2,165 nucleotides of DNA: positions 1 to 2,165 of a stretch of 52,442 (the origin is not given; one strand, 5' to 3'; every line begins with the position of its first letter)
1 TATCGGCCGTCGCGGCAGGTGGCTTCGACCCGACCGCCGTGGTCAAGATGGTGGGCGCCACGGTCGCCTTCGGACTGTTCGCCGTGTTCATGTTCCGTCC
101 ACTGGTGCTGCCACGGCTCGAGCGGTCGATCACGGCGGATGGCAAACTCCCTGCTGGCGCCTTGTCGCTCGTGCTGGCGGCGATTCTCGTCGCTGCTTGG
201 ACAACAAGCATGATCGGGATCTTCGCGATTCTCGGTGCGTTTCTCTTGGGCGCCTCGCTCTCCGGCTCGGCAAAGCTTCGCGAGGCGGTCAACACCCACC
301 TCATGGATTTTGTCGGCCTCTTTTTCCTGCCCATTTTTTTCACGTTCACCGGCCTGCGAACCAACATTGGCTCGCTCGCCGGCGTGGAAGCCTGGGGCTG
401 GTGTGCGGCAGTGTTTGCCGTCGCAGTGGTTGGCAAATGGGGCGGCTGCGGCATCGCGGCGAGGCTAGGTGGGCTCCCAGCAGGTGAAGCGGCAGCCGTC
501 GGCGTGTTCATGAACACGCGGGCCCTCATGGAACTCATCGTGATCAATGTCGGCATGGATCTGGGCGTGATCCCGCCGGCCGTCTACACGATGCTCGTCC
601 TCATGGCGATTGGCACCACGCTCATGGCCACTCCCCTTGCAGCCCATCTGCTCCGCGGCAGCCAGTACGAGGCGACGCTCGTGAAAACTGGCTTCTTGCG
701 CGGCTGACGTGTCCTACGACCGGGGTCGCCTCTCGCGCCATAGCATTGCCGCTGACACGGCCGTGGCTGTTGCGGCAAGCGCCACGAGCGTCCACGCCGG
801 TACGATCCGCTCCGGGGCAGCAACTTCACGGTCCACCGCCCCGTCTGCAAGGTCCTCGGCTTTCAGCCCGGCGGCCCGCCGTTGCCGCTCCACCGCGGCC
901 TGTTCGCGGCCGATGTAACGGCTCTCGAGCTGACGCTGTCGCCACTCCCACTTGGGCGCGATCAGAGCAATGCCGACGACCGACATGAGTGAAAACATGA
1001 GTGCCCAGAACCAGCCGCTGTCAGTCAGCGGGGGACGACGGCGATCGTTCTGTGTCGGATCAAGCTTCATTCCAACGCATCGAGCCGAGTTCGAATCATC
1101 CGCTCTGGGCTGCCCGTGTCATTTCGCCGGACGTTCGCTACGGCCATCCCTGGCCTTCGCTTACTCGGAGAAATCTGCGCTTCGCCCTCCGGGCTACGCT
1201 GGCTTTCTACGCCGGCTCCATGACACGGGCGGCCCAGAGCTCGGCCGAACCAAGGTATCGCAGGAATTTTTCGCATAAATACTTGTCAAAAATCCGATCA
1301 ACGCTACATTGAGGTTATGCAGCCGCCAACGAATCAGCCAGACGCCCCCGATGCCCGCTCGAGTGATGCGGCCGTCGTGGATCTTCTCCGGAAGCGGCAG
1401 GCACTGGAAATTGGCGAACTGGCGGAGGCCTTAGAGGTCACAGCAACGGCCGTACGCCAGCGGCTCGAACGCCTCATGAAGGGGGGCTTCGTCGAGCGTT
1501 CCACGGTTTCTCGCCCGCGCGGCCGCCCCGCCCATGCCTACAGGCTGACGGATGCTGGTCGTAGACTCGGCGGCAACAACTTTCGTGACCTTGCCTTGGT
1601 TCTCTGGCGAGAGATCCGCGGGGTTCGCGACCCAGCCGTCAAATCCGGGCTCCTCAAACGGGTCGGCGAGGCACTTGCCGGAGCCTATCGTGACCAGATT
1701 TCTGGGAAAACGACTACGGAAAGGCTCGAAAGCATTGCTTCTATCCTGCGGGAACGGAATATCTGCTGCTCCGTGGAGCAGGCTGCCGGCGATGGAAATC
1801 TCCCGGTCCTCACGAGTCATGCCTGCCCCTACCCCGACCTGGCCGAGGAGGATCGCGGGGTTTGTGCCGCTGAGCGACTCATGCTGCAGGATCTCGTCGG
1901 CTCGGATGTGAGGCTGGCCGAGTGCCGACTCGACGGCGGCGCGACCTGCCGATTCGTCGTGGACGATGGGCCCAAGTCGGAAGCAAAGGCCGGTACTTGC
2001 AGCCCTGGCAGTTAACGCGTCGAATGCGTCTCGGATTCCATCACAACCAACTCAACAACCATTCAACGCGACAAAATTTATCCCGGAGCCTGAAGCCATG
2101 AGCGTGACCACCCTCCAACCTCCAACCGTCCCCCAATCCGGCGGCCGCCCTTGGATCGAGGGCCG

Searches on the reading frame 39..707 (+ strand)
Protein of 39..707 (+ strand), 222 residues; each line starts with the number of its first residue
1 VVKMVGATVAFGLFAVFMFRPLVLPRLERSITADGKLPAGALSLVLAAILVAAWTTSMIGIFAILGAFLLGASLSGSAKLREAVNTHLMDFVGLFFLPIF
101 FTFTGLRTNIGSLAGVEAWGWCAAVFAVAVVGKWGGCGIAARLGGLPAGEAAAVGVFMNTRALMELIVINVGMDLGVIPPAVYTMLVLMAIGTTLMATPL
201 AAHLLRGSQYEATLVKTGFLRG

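Call 4: search_protein_families(library=pfam, proteins=[window:39-707:+])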
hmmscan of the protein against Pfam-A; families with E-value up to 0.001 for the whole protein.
window:39-707:+ (222 aa): 1 family
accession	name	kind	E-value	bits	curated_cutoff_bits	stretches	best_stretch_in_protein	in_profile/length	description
PF00999.27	Na_H_Exchanger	-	3.7e-22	79.2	26.2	1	7-203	178-371/375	Sodium/hydrogen exchanger, transmembrane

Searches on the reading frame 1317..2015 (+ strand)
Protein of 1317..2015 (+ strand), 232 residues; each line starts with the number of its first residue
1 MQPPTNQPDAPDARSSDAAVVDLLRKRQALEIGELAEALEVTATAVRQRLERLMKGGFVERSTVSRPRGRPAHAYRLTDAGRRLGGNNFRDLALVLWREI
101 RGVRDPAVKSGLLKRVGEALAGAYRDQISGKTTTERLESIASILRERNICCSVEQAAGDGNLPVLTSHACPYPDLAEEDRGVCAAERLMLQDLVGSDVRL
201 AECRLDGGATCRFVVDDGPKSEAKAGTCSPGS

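Call 4: search_protein_families(library=pfam, proteins=[window:1317-2015:+])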
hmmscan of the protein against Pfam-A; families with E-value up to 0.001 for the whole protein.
window:1317-2015:+ (232 aa): 10 families
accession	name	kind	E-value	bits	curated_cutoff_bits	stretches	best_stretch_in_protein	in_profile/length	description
PF03551.20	PadR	-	2e-05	24.9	27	1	34-83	21-71/75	Transcriptional regulator PadR-like family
PF01047.28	MarR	-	5.9e-05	23.3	24.6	1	19-62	7-50/59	MarR family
PF12840.13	HTH_20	-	6.4e-05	23.3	27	1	19-60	8-49/51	Helix-turn-helix domain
PF01022.26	HTH_5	-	7.1e-05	23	22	1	20-60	7-46/47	Bacterial regulatory protein, arsR family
PF13412.12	HTH_24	-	8.6e-05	22.5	21.9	1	22-60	10-48/48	Winged helix-turn-helix DNA-binding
PF01978.25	TrmB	-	0.00023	21.4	25.6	1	22-72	16-59/68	Sugar-specific transcriptional regulator TrmB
PF08279.18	HTH_11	-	0.00034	20.9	25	1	22-57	7-43/55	HTH domain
PF12802.13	MarR_2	-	0.00036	21.1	27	1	25-62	15-53/61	MarR family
PF09339.16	HTH_IclR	-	0.00045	20.4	22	0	23-61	11-50/52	IclR helix-turn-helix domain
PF08220.18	HTH_DeoR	-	0.00097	19.3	21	0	19-61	4-46/57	DeoR-like helix-turn-helix domain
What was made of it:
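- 1317..2015 (+): SufR-like transcription regulator: N-terminal winged helix plus a C-terminal four-cysteine motif. wHTH Pfam hits (MarR, HTH_5, PadR; call 4).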

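Call 5: search_protein_families(library=ncbifam, proteins=[window:1317-2015:+])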
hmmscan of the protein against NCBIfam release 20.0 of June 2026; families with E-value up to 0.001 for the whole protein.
window:1317-2015:+ (232 aa): 8 families
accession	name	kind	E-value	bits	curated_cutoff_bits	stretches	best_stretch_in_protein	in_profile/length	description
TIGR02702.1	SufR_cyano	equivalog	4.1e-13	49.5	178.8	1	21-213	7-206/208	iron-sulfur cluster biosynthesis transcriptional regulator SufR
NF040939.2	trans_reg_lrs14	equivalog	6.3e-08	32.6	90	1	17-79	23-87/103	Lrs14 family HTH-type transcriptional regulator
NF053606.1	Sta1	subfamily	6.9e-08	32.5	80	1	15-79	20-85/100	Sta1 family transcriptional regulator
NF040947.1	trans_reg_LysM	equivalog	1.1e-05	25.2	180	1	16-65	4-53/136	HTH-type transcriptional regulator LysM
NF033788.1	HTH_metalloreg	subfamily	0.00019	21.1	55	1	19-63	15-59/77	metalloregulator ArsR/SmtB family transcription factor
NF053602.1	Phr_regulator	exception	0.00062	19.4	320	1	23-78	20-74/191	heat shock transcription regulator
TIGR03433.1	padR_acidobact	paralog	0.00085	19.4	101.8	0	37-83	33-79/101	PadR family transcriptional regulator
NF041397.1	TranRegGlpR_Halo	equivalog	0.00091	18.9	300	0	19-62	9-52/253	HTH-type transcriptional regulator GlpR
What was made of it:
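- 1317..2015 (+): TIGR02702 SufR_cyano scores 49.5 bits, below the 178.8 cutoff, but covers residues 21-213 (call 5).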
